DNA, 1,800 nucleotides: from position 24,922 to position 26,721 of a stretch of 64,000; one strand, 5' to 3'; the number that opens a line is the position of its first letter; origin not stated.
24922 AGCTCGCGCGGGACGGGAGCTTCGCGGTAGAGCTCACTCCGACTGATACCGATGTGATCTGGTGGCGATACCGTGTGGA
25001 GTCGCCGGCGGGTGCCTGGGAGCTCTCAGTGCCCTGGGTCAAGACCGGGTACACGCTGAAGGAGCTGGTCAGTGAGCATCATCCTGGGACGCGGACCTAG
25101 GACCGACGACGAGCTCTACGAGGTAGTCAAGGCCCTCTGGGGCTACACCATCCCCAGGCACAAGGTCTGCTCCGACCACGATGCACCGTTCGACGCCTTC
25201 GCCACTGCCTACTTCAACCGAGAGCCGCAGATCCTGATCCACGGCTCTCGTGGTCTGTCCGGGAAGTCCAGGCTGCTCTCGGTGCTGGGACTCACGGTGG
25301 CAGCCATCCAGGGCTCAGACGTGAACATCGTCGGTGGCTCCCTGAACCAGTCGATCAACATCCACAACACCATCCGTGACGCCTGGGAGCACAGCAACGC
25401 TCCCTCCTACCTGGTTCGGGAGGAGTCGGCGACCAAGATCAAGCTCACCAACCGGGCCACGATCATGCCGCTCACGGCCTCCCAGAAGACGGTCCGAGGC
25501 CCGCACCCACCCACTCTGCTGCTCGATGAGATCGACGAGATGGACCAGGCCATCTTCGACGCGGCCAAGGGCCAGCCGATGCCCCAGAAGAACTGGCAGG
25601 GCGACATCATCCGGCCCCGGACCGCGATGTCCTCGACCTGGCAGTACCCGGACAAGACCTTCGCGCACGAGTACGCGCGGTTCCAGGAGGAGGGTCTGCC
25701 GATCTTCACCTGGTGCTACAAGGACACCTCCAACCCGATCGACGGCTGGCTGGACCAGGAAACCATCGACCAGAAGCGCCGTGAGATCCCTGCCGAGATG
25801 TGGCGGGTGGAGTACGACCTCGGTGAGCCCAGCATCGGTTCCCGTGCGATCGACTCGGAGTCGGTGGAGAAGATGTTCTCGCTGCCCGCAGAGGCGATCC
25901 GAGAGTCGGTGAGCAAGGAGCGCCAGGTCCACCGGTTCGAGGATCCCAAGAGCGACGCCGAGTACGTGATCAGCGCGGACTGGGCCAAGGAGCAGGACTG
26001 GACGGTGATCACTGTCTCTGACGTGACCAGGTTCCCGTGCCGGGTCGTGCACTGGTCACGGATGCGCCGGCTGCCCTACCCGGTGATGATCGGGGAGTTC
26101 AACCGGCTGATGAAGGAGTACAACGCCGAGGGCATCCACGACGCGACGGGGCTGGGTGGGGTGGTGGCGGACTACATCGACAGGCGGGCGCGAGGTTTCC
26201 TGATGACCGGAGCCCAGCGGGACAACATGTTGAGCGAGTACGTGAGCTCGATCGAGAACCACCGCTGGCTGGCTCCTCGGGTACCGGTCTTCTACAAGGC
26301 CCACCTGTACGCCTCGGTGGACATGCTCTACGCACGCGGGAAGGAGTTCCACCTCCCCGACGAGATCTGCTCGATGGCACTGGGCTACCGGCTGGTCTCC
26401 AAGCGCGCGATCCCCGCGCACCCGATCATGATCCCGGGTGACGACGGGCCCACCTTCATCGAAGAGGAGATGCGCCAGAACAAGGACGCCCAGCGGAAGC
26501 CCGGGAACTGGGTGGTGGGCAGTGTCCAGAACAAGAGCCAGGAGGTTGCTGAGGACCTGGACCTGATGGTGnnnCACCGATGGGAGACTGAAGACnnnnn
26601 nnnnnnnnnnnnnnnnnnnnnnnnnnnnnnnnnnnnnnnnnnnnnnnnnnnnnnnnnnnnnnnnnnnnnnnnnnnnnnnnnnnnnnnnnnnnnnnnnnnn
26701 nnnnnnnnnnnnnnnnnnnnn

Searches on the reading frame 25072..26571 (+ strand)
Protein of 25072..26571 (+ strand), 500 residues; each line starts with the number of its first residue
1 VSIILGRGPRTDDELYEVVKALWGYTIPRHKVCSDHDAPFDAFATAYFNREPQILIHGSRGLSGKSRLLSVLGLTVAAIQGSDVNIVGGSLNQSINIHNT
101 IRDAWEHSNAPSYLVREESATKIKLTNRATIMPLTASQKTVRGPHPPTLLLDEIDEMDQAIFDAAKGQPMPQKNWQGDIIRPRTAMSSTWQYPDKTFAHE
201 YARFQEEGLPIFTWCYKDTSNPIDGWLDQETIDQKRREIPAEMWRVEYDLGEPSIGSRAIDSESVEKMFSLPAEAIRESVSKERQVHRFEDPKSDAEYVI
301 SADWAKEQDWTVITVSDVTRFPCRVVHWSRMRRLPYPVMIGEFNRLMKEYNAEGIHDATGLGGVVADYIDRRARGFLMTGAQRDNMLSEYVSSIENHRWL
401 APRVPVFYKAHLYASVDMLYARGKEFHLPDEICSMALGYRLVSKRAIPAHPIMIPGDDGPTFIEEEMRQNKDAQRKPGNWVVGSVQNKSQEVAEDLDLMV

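Call 5: search_protein_families(library=pfam, proteins=[window:25072-26571:+], max_evalue=0.1)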
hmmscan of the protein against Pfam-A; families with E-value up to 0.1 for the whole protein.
window:25072-26571:+ (500 aa): 2 families
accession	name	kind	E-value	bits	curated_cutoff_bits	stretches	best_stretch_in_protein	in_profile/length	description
PF17289.8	Terminase_6C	-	0.002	18.6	22.6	1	301-386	2-96/155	Terminase RNaseH-like domain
PF15652.11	Tox-SHH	-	0.079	14.2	22.7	0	93-166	2-79/96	HNH/Endo VII superfamily toxin with a SHH signature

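Call 6: search_protein_families(library=phrogs, proteins=[window:25072-26571:+], max_evalue=0.1)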
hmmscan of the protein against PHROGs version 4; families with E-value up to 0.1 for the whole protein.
window:25072-26571:+ (500 aa): 2 families
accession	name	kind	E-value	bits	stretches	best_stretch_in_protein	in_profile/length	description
phrog_9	-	head and packaging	4.7e-08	33.3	1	63-167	234-343/812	terminase large subunit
phrog_7579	-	head and packaging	0.039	14.2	0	80-265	46-226/239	terminase large subunit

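Call 8: search_dna_similar(query=window:25072-26571:+, collection=phages, mode=protein, max_rows=25)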
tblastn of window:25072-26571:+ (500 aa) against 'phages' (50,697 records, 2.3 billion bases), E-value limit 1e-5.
Records with a match: 1; places in all: 1; records where one place covers at least 80% of the query: 0.
Best place of each record, by identity: <60% 1.
By first word of the organism name: Microcystis 1.
By host as written in the record: Microcystis viridis 1.
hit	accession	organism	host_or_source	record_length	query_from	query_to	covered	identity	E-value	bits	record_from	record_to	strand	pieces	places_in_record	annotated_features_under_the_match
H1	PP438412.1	Microcystis phage Mvi-JY20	Microcystis viridis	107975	9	308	60%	20.0%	1e-7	61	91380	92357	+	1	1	hypothetical protein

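Call 10: find_related_loci(query=window:25072-26571:+, collection=viral_contigs, flank=8000)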
Query window:25072-26571:+ (500 aa) in viral_contigs; peptide patterns used: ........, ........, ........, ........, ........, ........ (x = any residue, [..] = any of these).
90 stretches matched a pattern; 83 encode a relative of the query (tblastn E <= 1e-3); the best 80 are kept; 79 distinct loci.
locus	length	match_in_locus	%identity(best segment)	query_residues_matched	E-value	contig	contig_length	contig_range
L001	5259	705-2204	99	1-500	0e+0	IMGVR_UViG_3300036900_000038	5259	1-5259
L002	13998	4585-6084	96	1-500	0e+0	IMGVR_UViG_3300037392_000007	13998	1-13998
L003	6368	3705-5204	95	1-500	0e+0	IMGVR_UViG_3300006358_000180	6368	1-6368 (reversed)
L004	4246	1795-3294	93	1-500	0e+0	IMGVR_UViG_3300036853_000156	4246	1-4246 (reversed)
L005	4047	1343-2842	91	1-500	0e+0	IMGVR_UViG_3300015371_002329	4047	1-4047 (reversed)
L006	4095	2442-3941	92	1-500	0e+0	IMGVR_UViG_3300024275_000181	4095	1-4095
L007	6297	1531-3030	90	1-500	0e+0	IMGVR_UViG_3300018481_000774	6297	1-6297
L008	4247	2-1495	92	3-500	0e+0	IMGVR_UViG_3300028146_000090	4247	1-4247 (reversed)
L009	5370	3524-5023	91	1-500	0e+0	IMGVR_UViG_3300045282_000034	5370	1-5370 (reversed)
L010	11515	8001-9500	90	1-500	0e+0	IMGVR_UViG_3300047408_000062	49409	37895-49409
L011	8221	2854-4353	91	1-500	0e+0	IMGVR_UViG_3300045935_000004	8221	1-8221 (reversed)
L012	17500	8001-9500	91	1-500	0e+0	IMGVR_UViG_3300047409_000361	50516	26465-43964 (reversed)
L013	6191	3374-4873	90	1-500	0e+0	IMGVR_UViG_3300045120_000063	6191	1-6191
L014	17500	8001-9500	90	1-500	0e+0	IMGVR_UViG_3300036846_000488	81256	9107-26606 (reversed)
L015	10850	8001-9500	87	1-500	0e+0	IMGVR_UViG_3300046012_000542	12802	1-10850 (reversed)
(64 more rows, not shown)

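Call 79: find_related_loci(query=window:25072-26571:+, collection=genome_contigs, flank=6000)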
Query window:25072-26571:+ (500 aa) in genome_contigs; peptide patterns used: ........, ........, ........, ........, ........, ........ (x = any residue, [..] = any of these).
54 stretches matched a pattern; 3 encode a relative of the query (tblastn E <= 1e-3); 3 distinct loci.
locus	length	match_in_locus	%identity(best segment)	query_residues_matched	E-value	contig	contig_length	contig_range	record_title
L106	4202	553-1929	48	4-453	3e-134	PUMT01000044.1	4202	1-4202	MAG: Bacteroidetes bacterium isolate B1Sed10_220R1 B1-Sed10-C35588, whole genome shotgun sequence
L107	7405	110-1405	41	3-434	3e-95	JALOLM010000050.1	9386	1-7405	MAG: Candidatus Nanopelagicales bacterium isolate Prado025 scaffold_9521, whole genome shotgun sequence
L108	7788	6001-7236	40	11-430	1e-89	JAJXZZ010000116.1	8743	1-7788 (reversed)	MAG: Acidobacteria bacterium isolate BP8.bin110 NODE_13927_length_8743_cov_1.876161, whole genome shotgun sequence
